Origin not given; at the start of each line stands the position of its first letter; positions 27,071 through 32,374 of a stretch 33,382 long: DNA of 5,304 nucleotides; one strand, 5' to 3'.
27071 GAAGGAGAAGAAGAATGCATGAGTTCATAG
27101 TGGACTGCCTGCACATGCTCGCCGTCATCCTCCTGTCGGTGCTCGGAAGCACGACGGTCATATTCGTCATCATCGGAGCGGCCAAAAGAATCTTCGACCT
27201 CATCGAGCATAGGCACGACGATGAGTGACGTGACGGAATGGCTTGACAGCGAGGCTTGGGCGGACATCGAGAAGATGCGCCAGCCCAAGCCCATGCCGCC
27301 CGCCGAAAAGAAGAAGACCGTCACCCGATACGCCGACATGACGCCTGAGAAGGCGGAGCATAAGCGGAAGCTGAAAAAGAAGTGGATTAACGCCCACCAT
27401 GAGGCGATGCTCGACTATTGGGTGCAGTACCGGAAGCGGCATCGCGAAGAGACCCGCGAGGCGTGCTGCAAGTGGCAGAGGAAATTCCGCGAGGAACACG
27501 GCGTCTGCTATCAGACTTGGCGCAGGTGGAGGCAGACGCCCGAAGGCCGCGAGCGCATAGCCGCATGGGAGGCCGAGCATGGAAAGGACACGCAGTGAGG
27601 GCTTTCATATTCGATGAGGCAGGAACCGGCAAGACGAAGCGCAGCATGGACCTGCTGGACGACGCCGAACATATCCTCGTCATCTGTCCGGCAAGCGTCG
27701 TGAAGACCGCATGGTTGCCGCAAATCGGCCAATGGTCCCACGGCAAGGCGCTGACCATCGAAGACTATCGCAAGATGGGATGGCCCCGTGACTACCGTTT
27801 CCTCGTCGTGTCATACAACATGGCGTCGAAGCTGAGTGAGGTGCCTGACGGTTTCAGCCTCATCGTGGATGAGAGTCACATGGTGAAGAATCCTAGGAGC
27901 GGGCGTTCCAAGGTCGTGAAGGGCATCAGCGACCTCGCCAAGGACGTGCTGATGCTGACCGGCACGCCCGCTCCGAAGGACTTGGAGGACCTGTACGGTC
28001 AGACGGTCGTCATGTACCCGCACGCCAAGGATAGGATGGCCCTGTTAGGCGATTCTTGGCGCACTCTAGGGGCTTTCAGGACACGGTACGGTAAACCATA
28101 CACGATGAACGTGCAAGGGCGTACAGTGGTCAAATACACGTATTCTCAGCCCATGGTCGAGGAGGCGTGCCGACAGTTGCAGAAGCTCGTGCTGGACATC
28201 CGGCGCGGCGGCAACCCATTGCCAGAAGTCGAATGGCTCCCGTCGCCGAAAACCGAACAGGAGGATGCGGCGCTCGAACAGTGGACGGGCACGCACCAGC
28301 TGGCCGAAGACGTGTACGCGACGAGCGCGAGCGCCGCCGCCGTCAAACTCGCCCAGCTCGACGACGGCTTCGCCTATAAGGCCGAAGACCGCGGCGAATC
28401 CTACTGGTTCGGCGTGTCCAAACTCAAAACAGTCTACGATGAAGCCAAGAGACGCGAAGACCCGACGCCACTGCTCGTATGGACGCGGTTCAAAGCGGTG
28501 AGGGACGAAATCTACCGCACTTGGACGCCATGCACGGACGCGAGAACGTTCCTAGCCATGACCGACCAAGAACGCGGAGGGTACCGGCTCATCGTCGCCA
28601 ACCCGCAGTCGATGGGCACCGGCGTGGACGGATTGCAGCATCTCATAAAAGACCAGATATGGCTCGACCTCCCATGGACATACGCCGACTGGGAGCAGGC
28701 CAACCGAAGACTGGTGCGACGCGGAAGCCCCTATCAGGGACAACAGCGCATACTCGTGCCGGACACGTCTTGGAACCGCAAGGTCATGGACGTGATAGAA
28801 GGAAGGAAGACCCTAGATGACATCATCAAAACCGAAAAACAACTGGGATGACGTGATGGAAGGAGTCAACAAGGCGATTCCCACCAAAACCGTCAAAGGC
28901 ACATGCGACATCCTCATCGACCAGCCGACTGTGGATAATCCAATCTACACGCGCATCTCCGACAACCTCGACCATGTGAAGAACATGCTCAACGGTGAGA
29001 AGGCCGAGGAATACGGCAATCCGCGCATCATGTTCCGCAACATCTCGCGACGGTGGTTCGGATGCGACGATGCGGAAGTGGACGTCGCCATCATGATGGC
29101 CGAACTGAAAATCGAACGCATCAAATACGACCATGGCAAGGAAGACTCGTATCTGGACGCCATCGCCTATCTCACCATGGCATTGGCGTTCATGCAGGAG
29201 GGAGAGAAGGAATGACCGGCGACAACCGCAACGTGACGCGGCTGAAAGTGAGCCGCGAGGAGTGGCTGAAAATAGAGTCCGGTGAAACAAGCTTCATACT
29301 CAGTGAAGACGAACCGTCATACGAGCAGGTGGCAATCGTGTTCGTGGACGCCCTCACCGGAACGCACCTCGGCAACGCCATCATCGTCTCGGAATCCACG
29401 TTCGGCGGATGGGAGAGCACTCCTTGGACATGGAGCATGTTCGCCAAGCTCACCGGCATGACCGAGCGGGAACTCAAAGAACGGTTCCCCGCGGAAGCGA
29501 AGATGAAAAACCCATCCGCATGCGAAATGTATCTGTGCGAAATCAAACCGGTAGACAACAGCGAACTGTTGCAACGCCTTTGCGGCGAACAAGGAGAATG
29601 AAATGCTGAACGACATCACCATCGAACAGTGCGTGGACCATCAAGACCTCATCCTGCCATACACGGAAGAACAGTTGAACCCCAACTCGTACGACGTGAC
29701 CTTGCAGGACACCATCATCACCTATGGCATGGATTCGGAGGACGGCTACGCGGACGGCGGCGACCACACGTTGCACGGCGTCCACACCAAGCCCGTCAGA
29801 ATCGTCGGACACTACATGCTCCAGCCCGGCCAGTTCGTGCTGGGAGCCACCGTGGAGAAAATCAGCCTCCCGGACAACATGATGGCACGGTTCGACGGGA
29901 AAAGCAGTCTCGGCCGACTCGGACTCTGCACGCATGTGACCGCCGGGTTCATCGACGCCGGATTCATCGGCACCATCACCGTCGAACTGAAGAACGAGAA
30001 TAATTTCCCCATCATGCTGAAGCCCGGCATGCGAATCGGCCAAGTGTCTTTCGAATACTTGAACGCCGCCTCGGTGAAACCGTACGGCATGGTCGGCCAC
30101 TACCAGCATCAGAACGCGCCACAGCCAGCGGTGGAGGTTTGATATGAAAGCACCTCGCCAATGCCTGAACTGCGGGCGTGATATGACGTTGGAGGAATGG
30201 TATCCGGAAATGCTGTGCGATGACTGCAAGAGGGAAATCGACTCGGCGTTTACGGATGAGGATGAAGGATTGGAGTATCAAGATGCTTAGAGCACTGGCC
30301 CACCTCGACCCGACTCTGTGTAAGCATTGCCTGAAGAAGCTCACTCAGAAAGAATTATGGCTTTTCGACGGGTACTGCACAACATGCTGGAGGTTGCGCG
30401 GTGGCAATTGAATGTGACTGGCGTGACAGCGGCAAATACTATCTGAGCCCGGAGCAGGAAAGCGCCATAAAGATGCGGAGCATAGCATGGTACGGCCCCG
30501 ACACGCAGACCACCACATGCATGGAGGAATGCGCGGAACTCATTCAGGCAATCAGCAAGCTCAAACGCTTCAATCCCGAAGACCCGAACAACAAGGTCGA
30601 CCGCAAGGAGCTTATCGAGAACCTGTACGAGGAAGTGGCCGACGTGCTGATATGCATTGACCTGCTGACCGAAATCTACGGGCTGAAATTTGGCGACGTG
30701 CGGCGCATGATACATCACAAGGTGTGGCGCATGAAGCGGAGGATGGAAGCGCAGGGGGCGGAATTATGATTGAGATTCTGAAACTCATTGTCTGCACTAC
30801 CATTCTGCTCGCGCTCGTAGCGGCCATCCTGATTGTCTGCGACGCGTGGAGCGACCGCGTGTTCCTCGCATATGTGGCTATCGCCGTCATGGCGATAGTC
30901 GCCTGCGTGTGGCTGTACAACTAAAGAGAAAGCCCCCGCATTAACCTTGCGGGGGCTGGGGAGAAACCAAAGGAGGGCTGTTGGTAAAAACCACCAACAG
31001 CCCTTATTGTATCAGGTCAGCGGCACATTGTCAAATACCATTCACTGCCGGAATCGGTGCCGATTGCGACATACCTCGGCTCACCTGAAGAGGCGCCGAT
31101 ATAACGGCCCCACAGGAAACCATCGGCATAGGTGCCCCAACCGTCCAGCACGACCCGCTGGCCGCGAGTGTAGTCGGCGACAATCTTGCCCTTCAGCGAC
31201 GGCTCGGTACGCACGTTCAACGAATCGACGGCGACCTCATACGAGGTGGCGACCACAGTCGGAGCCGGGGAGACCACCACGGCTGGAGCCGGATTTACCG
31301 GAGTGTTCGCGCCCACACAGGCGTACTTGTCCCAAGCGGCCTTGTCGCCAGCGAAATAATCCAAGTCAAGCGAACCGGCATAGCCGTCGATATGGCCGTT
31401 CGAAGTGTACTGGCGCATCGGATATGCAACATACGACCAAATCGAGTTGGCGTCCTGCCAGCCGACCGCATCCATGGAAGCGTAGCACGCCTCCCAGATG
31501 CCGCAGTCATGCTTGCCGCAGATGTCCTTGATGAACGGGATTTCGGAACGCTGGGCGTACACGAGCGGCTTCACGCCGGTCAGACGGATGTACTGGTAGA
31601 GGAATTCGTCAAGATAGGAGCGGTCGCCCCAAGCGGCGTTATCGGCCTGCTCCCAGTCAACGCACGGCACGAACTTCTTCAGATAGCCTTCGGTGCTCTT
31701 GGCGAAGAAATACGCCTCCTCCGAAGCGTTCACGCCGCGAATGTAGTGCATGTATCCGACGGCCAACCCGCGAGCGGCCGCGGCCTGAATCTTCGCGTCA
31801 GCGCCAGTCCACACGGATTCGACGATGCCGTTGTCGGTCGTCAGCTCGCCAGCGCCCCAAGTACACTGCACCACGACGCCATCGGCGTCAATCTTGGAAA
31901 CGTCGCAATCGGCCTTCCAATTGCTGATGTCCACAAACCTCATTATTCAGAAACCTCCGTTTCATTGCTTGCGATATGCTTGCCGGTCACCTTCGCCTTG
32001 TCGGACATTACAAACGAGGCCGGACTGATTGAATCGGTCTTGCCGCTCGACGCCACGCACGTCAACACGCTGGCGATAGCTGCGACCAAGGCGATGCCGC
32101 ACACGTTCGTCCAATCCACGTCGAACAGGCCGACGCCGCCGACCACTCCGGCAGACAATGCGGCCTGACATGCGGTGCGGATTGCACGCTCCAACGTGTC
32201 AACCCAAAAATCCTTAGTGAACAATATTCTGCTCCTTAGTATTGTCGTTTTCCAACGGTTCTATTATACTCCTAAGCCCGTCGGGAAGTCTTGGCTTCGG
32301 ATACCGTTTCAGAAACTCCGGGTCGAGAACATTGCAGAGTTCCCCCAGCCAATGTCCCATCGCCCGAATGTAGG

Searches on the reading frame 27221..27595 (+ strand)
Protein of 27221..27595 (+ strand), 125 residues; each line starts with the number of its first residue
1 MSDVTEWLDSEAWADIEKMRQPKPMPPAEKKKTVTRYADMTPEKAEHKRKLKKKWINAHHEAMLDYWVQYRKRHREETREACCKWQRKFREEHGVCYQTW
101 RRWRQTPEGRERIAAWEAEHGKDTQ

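Call 27: search_protein_families(library=pfam, max_evalue=0.01, proteins=[window:27221-27595:+])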
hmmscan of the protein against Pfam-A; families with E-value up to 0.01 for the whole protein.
window:27221-27595:+ (125 aa): 0 families

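Call 39: search_protein_families(library=phrogs, max_evalue=0.001, proteins=[window:27221-27595:+])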
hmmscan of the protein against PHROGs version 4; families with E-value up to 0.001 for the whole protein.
window:27221-27595:+ (125 aa): 0 families

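Call 68: search_solved_structures(query=window:27221-27595:+, max_evalue=10)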
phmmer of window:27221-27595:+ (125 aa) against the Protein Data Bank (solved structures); distinct sequences matched with E-value up to 10: 3.
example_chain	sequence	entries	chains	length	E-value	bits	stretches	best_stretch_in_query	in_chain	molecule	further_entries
9d2b_F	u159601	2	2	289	0.26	14.8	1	66-96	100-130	HAUS augmin like complex subunit 6 L homeolog isoform X1 | HAUS augmin like complex subunit 6 L homeolog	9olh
8at3_F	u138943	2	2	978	0.85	13.1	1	66-96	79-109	HAUS augmin like complex subunit 6 L homeolog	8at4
8fck_F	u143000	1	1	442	1.3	12.5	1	66-96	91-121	HAUS augmin like complex subunit 6 L homeolog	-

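Call 95: search_protein_families(library=ncbifam, max_evalue=0.05, proteins=[window:27221-27595:+])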
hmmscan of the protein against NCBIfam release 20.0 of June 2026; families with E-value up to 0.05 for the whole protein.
window:27221-27595:+ (125 aa): 0 families

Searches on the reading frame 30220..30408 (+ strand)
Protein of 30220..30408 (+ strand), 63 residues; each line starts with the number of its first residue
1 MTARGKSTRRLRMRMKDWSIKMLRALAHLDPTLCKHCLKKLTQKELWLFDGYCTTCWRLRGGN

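Call 27: search_protein_families(library=pfam, max_evalue=0.01, proteins=[window:30220-30408:+])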
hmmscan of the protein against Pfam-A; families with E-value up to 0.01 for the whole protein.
window:30220-30408:+ (63 aa): 0 families

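Call 70: search_protein_families(library=pfam, max_evalue=10, proteins=[window:30220-30408:+])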
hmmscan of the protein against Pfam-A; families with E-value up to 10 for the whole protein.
window:30220-30408:+ (63 aa): 1 family
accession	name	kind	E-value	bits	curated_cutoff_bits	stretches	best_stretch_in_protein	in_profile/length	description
PF14471.11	DUF4428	-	0.013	15.8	27.8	1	20-44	9-31/51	Domain of unknown function (DUF4428)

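Call 95: search_protein_families(library=ncbifam, max_evalue=0.05, proteins=[window:30220-30408:+])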
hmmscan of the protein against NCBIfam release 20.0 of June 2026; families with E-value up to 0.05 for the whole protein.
window:30220-30408:+ (63 aa): 0 families

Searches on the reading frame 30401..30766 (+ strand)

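Call 27: search_protein_families(library=pfam, max_evalue=0.01, proteins=[window:30401-30766:+])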
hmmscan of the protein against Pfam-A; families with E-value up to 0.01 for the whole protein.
window:30401-30766:+ (122 aa): 1 family
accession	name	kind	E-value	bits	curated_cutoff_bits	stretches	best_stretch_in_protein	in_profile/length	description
PF03819.22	MazG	-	3.9e-06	27.5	22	1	35-109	5-67/74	MazG nucleotide pyrophosphohydrolase domain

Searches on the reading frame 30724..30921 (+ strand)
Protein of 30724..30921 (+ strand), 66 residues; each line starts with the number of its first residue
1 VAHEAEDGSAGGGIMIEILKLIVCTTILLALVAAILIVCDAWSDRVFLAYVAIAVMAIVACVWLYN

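Call 27: search_protein_families(library=pfam, max_evalue=0.01, proteins=[window:30724-30921:+])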
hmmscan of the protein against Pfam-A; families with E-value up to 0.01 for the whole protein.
window:30724-30921:+ (66 aa): 1 family
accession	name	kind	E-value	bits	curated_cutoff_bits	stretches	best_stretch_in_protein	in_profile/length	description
PF02116.20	STE2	-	0.0068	16.2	27.2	1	14-64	115-167/280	Fungal pheromone mating factor STE2 GPCR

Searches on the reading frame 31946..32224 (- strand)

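Call 75: search_protein_families(library=pfam, max_evalue=0.01, proteins=[window:31946-32224:-])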
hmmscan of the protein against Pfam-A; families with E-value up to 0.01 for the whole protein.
window:31946-32224:- (93 aa): 1 family
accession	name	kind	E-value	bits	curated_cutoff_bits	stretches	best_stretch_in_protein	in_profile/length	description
PF16945.10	Phage_r1t_holin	-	1.9e-21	76.4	26.9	1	3-69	1-67/72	Putative lactococcus lactis phage r1t holin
